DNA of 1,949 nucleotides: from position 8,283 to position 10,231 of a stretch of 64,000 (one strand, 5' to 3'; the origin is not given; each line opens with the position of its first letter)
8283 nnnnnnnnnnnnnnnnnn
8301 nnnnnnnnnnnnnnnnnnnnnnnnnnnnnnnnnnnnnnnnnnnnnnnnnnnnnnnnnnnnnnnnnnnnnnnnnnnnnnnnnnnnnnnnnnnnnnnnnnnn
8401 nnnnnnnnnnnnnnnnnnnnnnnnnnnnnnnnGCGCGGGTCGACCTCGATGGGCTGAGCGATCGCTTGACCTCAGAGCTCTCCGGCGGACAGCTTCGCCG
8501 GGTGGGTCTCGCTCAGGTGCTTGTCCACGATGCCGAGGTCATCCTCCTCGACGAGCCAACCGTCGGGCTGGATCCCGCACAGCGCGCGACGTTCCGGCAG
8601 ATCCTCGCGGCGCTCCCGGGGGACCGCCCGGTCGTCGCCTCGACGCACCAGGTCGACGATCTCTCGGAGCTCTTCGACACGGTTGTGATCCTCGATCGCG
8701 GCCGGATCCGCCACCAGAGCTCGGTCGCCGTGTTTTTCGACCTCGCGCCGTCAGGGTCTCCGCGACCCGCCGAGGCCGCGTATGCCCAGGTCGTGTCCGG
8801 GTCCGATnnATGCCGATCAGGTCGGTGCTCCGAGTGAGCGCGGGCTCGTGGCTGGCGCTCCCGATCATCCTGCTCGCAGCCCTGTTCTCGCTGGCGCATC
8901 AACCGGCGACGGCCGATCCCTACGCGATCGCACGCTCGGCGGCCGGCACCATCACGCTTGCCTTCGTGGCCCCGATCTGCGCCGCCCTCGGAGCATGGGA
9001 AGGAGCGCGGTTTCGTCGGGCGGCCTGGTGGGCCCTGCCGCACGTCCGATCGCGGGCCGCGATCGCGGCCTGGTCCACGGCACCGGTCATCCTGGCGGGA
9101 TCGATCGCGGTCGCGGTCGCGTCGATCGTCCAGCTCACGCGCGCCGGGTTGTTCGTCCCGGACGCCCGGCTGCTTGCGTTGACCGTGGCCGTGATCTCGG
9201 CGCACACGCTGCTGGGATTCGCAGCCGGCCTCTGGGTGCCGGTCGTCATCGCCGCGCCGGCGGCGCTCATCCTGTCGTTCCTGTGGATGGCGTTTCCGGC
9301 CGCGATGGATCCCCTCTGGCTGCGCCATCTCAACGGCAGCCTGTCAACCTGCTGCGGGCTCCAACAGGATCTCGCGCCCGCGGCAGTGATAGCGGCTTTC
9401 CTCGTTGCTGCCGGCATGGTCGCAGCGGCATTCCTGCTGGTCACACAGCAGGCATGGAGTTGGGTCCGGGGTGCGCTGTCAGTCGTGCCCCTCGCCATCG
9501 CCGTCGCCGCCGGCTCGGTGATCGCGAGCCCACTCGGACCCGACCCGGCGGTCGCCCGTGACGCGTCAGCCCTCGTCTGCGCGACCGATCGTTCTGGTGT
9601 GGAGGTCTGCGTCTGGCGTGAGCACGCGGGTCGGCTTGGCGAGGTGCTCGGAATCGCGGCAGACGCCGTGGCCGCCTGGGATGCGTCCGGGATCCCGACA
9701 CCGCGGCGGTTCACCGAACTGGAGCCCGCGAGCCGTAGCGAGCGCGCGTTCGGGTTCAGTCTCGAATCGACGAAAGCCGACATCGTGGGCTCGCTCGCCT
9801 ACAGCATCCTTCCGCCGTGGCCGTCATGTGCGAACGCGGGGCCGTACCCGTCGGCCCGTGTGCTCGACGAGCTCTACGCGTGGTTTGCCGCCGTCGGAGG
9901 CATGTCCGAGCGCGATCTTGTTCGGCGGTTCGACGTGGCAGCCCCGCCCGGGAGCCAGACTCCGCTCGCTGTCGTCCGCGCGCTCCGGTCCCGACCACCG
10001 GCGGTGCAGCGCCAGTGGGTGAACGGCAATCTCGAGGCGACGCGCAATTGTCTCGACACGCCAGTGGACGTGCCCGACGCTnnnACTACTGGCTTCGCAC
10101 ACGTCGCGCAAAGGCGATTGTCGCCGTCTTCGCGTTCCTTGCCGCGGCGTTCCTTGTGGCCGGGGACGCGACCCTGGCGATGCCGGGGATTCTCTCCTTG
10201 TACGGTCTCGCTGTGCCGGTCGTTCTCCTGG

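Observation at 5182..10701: TCS, small secreted protein and ABC transporter module with an in-frame TAG in the ATPase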

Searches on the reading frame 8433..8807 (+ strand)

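Call 7: search_protein_families(library=pfam, proteins=[window:8433-8807:+], max_evalue=0.01)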
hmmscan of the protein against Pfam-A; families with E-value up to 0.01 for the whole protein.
window:8433-8807:+ (125 aa): 2 families
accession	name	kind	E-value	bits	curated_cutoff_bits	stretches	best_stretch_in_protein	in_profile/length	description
PF00005.33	ABC_tran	-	1.1e-08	36.2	25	1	3-43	92-136/137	ABC transporter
PF13304.12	AAA_21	-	3e-06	28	27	1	14-73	236-299/304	AAA domain, putative AbiEii toxin, Type IV TA system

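Call 14: search_protein_families(library=ncbifam, proteins=[window:8433-8807:+], max_evalue=0.01)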
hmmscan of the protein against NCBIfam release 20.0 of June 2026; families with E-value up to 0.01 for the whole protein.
window:8433-8807:+ (125 aa): 176 families (the best 25 are shown)
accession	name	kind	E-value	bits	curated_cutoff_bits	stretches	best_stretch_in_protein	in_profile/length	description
TIGR04521.1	ECF_ATPase_2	equivalog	5e-21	75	330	1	8-102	137-233/279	energy-coupling factor transporter ATPase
TIGR03522.1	GldA_ABC_ATP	equivalog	7.1e-21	74.9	402.6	1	11-98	129-216/301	gliding motility-associated ABC transporter ATP-binding subunit GldA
NF010155.0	PRK13634.1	equivalog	2.6e-19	69.6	413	1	8-102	138-234/290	energy-coupling factor ABC transporter ATP-binding protein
TIGR03864.1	PQQ_ABC_ATP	hypoth_equivalog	4.8e-19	68.8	302.25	1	3-99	120-217/236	ABC transporter, ATP-binding subunit, PQQ-dependent alcohol dehydrogenase system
NF040873.1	AztA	equivalog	1e-18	67.6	220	1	2-85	106-190/191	zinc ABC transporter ATP-binding protein AztA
TIGR01188.1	drrA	subfamily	2.5e-18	66.4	312.45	1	3-97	112-207/302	daunorubicin resistance ABC transporter, ATP-binding protein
NF008364.0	PRK11160.1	equivalog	4.3e-18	65.2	630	1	15-98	476-558/575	heme ABC transporter ATP-binding protein/permease CydC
NF010153.0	PRK13631.1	equivalog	5.6e-18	65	463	1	10-103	171-266/320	cobalt transporter ATP-binding subunit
TIGR03375.1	type_I_sec_LssB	subfamily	3e-17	62.2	693.1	1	14-95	602-682/696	type I secretion system permease/ATPase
NF010171.0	PRK13652.1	equivalog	8.3e-17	61.2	476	1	3-102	125-226/277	cobalt transporter ATP-binding subunit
TIGR01277.1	thiQ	equivalog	2.5e-16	59.9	245.05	1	3-96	116-211/213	thiamine ABC transporter ATP-binding protein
NF010158.0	PRK13637.1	equivalog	3.1e-16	59.3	390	1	3-100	132-231/287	energy-coupling factor transporter ATPase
TIGR02857.1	CydD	equivalog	3.5e-16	59.3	435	1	13-86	456-528/529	thiol reductant ABC exporter subunit CydD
TIGR04520.1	ECF_ATPase_1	equivalog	3.7e-16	59.3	315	1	2-101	123-223/269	energy-coupling factor transporter ATPase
NF033858.1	ABC2_perm_RbbA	equivalog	7.1e-16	57.3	1050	1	3-99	124-222/909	ribosome-associated ATPase/putative transporter RbbA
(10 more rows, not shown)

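Call 15: search_protein_families(library=padloc, proteins=[window:8433-8807:+], max_evalue=0.01)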
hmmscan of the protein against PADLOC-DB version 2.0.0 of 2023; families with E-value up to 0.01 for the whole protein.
window:8433-8807:+ (125 aa): 7 families
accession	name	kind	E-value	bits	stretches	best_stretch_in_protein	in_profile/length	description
PDLC04135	mad3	-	1.7e-17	62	1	12-96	260-348/374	mads_3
PDLC04175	HEC-01A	-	6.7e-07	26.7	1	14-89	247-325/363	-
PDLC04174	HEC-01A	-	2.6e-06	24.9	1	14-91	145-227/264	-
PDLC02980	AriA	-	1.3e-05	23.4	1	15-73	237-299/304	-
PDLC04177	HEC-01A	-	4.5e-05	20.6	1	15-90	276-356/393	-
PDLC04180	HEC-01A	-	0.0019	15.4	1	14-78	253-322/382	-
PDLC04178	HEC-01A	-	0.0029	14.7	1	14-78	263-332/399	-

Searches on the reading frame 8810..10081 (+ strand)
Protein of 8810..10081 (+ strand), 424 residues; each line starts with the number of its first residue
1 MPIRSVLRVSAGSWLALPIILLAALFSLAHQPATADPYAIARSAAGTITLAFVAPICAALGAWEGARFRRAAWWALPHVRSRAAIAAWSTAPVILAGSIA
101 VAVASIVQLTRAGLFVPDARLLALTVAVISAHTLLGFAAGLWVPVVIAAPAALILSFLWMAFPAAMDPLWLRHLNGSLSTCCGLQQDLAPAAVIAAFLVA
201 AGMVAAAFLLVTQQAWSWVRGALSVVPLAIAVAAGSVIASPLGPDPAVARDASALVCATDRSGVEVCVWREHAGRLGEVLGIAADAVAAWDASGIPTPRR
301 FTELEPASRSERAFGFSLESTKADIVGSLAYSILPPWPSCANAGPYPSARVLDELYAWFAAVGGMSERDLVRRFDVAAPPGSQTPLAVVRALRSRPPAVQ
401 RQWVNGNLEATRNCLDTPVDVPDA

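Call 7: search_protein_families(library=pfam, proteins=[window:8810-10081:+], max_evalue=0.01)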
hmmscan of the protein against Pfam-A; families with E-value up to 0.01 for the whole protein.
window:8810-10081:+ (424 aa): 1 family
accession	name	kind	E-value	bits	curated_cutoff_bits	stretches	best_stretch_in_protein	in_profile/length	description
PF23866.1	DUF7224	-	2.1e-28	99.6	27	1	266-414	1-143/143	Domain of unknown function (DUF7224)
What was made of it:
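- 8810..10084 (+): Membrane subunit 1, 424 aa: 7 predicted TM helices plus a C-terminal extracytoplasmic Cys-rich DUF7224 domain. Its start overlaps the ATPase stop (TGATG). PF23866 E 2e-28 at residues 266-414 (call 7).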

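Call 8: find_encoding_contigs(protein=window:8810-10081:+, flank=6000, max_places=10)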
Protein window:8810-10081:+ (424 aa): 1 contig read that carries it; 1 place shown.
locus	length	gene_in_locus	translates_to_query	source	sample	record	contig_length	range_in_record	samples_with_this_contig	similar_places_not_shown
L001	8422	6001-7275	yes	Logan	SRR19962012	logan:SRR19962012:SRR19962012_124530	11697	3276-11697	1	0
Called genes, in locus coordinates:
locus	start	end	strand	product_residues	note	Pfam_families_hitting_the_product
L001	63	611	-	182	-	-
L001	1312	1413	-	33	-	-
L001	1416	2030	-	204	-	-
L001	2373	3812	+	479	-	PF02518:HATPase_c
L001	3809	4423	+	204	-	PF00072:Response_reg, PF00196:GerE (faint)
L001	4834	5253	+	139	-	-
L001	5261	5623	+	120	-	PF00005:ABC_tran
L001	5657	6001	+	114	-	PF00005:ABC_tran, PF13304:AAA_21 (weak)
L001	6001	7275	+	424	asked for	PF23866:DUF7224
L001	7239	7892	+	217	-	-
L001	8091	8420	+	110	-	?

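Call 9: find_related_loci(query=window:8810-10081:+, collection=genome_contigs, flank=6000)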
Query window:8810-10081:+ (424 aa) in genome_contigs; peptide patterns used: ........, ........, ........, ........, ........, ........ (x = any residue, [..] = any of these).
303 stretches matched a pattern; 4 encode a relative of the query (tblastn E <= 1e-3); 4 distinct loci.
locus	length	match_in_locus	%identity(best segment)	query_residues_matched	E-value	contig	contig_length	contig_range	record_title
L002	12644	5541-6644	31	47-421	1e-39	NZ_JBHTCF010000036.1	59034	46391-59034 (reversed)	Streptomyces monticola strain CGMCC 4.7467 spades_K_17_127_36, whole genome shotgun sequence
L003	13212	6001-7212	31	1-423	9e-34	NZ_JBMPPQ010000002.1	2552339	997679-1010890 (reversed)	Streptomyces sp. RGM 3693 2, whole genome shotgun sequence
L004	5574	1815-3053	29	1-419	3e-32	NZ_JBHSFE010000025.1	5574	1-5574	Streptomyces maoxianensis strain CGMCC 4.7139 platanus_K_17_124_25, whole genome shotgun sequence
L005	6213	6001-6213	52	1-70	4e-18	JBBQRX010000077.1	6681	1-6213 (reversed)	MAG: Candidatus Limnocylindrales bacterium isolate Co_metawrap_1715 Cmw_1715_k141_11519079_length_6681_cov_21.9775, whol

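Call 14: search_protein_families(library=ncbifam, proteins=[window:8810-10081:+], max_evalue=0.01)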
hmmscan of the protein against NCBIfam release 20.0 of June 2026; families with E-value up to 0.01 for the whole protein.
window:8810-10081:+ (424 aa): 0 families

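Call 15: search_protein_families(library=padloc, proteins=[window:8810-10081:+], max_evalue=0.01)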
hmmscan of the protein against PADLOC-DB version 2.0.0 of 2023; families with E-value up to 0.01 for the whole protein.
window:8810-10081:+ (424 aa): 0 families

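Call 24: find_homologous_proteins(query=window:8810-10081:+, max_evalue=0.00001)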
Query window:8810-10081:+ (424 aa): 15 proteins with E <= 0.00001 among 8000 candidates.
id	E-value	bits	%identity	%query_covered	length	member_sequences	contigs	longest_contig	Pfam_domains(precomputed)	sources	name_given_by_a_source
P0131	2.1e-265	899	100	100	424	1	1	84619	PF23866.2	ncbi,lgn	-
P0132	1.0e-200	686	77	100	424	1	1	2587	PF23866.2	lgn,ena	-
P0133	4.3e-200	684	76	100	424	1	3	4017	PF23866.2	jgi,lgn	-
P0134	5.5e-198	677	81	95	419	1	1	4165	PF23866.2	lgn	-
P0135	9.1e-191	653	73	100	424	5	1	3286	PF23866.2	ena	-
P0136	3.9e-189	647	73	100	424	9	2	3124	PF23866.2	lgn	-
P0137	4.1e-188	644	73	100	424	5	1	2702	PF23866.2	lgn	-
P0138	3.6e-133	463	54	98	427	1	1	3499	PF23866.2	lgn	-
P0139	6.0e-129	449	53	98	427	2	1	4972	PF23866.2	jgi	jgi:hypothetical protein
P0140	5.9e-127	443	52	98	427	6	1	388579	PF23866.2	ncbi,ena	-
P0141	2.6e-117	411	50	100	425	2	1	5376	PF23866.2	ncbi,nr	ncbi:MAG: hypothetical protein H0V12_00065 [Chloroflexi bacterium]|nr:hypothetical protein [Chlorofl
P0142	4.1e-84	301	42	98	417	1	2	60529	PF23866.2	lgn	-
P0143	6.1e-78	281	41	99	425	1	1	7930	PF23866.2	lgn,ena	-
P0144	1.2e-39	155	37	87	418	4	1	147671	PF23866.2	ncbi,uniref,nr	ncbi:hypothetical protein HTZ77_39765 [Nonomuraea sp. SMC257]|uniref:DUF7224 domain-containing prote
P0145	4.8e-38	150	36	86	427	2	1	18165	PF23866.2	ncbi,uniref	ncbi:hypothetical protein [Kitasatospora sp. NPDC057500]|uniref:DUF7224 domain-containing protein n=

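Call 29: search_solved_structures(query=A2, max_evalue=10)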
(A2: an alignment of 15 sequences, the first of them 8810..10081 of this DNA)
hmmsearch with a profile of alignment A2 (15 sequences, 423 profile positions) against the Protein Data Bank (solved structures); distinct sequences matched with E-value up to 10: 1.
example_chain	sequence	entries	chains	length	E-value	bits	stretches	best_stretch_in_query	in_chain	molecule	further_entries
9y6s_8A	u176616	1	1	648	1.4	11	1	348-406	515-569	Dynein regulatory complex protein 1 C-terminal domain-containing protein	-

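Call 39: predict_structure(alignment_id=A2)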
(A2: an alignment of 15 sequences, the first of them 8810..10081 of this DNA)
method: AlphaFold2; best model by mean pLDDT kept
length: 424 residues; sequences in the alignment: 15
mean_pLDDT: 87.8   pTM: 0.77
mean pLDDT of the five models: 87.8, 81.3, 80.1, 78.7, 75.0
residues with pLDDT >= 90: 227; 70-90: 168; 50-70: 29; < 50: 0
segments of 3 or more residues with pLDDT < 50: none
pLDDT, mean of each block of 10 residues (from residue 1): 71 82 89 73 87 94 91 68 85 93 90 82 94 95 93 94 71 85 85 95 95 87 93 94 84 93 93 94 96 88 73 82 95 85 84 94 96 88 90 93 93 87 79
secondary structure, 60 per line:
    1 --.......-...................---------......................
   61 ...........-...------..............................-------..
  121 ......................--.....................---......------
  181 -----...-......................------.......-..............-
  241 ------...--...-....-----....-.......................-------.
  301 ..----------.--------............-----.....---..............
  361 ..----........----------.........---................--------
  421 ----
elements in order: H3-9 H11-29 H39-71 H82-111 H119-142 H145-165 H169-174 E186-188 H190-211 H218-224 H226-239 E247-249 E256-259 E265-268 H270-292 E300-302 H322-333 H339-343 H347-362 H367-374 H385-393 H397-412
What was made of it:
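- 8810..10084 (+): AF2 model pLDDT 87.8 (call 39).
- On BceRS-BceAB: The model shows 7 TM plus a C-terminal domain (call 39).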

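Call 42: fold_search(model_id=the predicted structure, library=pdb)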
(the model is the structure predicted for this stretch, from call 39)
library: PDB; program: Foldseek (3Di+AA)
matches with E <= 10: 92; with E <= 0.001: 0
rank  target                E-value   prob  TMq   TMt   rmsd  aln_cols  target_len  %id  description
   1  7o12_E                4.7e-01  0.47  0.23  0.34  14.1       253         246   17  ABC transporter NosDFY, AMPPNP-bound in GDN (released 2022-04-13)
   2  8bi0_A                5.6e-01  0.41  0.22  0.18  14.3       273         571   11  ABCG2 turnover-2 state with tariquidar bound (released 2023-01-11)
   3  8bht_A                5.8e-01  0.44  0.24  0.19  14.8       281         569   10  ABCG2 turnover-1 state with tariquidar bound (released 2023-01-11)
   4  6hbu_A                6.6e-01  0.47  0.24  0.19  14.8       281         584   10  Cryo-EM structure of the ABCG2 E211Q mutant bound to ATP and Magnesium (released 2018-11-07)
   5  8pxo_A                7.9e-01  0.44  0.25  0.20  14.7       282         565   12  ABCG2 in complex with AZ99 and 5D3 Fab (released 2024-11-06)
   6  6vxf_A                8.3e-01  0.28  0.23  0.18  14.7       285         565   12  Structure of apo-closed ABCG2 (released 2020-05-13)
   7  7ojh_A                8.7e-01  0.63  0.28  0.22  13.7       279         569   10  ABCG2 topotecan turnover-1 state (released 2021-07-21)
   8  8wbx_A                9.1e-01  0.41  0.25  0.23  12.7       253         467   11  Cryo-EM structure of the ABCG25 bound to ABA (released 2023-09-27)
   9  8qcm_A                9.9e-01  0.38  0.25  0.19  14.5       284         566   10  ABCG2 in complex with MZ82 and 5D3 Fab (released 2024-11-06)
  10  7znq_y                1.4e+00  0.41  0.27  0.42  13.4       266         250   14  ABC transporter complex NosDFYL in GDN (released 2022-08-03)
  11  8i3d_A                1.5e+00  0.20  0.21  0.17  15.7       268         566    9  Cryo-EM structure of abscisic acid transporter AtABCG25 (released 2023-09-13)
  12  8p7w_A                1.5e+00  0.18  0.21  0.16  15.3       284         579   10  Structure of 5D3-Fab and nanobody(Nb8)-bound ABCG2 (released 2023-08-30)
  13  8i3a_A                1.7e+00  0.25  0.24  0.19  14.5       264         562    9  Cryo-EM structure of abscisic acid transporter AtABCG25 in outward conformation (released 2023-09-13)
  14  8p8j_A                1.8e+00  0.54  0.31  0.24  12.5       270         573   11  Structure of 5D3-Fab and nanobody(Nb96)-bound ABCG2 (released 2023-08-30)
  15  7qba_E                1.8e+00  0.25  0.26  0.39  14.3       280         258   14  CryoEM structure of the ABC transporter NosDFY complexed with nitrous oxide reductase NosZ (released 2022-08-03)
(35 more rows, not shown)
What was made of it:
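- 8810..10084 (+): Top Foldseek PDB hits are NosY, ABCG2, ABCG25, TarG and Wzm, but at E 0.5-5 (call 42).
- On ABC-2 / type V exporters: The high-confidence model (pLDDT 87.8) gives top hits NosY, ABCG2, ABCG25, TarG and Wzm, but E is 0.47-5 and TM-score 0.2-0.4 (calls 39, 42).
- Closest known: ABC-2 / type V exporters with extracytoplasmic partners, for example NosDFY. Same: The top fold hits of the DUF7224 model are NosY, ABCG2, ABCG25, TarG and Wzm (call 42).
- The top ~17 Foldseek hits of the DUF7224 model, and most of the top 50, are type V/ABC-2 membrane domains (call 42). The best single Foldseek hit is NosY of NosDFY (call 42).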

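Call 43: search_protein_families(library=pfam, alignment_id=A2, max_evalue=10)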
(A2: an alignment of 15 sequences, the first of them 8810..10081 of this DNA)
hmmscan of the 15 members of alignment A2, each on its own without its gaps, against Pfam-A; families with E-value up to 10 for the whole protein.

A. member 1, window:8810-10081:+ (424 aa): 1 family
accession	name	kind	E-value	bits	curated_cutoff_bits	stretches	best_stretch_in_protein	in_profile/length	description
PF23866.1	DUF7224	-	2.1e-28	99.6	27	1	266-414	1-143/143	Domain of unknown function (DUF7224)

B. families by the number of members that match (of 15 scanned): 3 families
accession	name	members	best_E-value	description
PF23866.1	DUF7224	15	2.8e-38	Domain of unknown function (DUF7224)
PF15822.10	MISS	1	0.18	MAPK-interacting and spindle-stabilising protein-like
PF11444.14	DUF2895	1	0.31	Protein of unknown function (DUF2895)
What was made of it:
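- On Pfam DUF7224 (PF23866): All 15 aligned relatives match (call 43).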

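Call 83: find_encoding_contigs(protein=P0140, flank=6000, max_places=2)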
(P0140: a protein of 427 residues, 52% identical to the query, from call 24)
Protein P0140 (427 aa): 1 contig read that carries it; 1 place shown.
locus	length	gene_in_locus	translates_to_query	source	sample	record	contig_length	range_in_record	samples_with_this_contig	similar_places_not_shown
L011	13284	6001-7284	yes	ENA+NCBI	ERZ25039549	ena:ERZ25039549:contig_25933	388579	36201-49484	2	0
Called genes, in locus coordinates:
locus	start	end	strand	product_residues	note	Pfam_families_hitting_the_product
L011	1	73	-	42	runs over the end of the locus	-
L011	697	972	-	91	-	-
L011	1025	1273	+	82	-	PF01695:IstB_IS21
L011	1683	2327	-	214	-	PF00072:Response_reg, PF00196:GerE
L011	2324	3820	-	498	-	PF07730:HisKA_3 (faint), PF13581:HATPase_c_2 (weak), PF02518:HATPase_c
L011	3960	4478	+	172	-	-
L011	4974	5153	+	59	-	-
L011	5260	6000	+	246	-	PF00005:ABC_tran, PF02463:SMC_N (faint), PF13304:AAA_21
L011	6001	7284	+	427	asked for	PF23866:DUF7224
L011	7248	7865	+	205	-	-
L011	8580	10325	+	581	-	PF03816:LytR_cpsA_psr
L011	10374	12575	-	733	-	PF01757:Acyl_transf_3, PF19040:SGNH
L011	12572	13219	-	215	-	PF01725:Ham1p_like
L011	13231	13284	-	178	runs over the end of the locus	PF01138:RNase_PH, PF03725:RNase_PH_C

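Call 89: search_protein_families(library=pfam, proteins=[L011:3960-4475:+], max_evalue=1)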
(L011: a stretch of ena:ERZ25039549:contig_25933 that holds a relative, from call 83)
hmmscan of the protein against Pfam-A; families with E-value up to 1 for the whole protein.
L011:3960-4475:+ (172 aa): 1 family
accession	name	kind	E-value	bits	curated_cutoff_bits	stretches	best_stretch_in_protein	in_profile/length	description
PF03995.18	Inhibitor_I36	-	0.0011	19.4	21.1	1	94-141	15-61/69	Peptidase inhibitor family I36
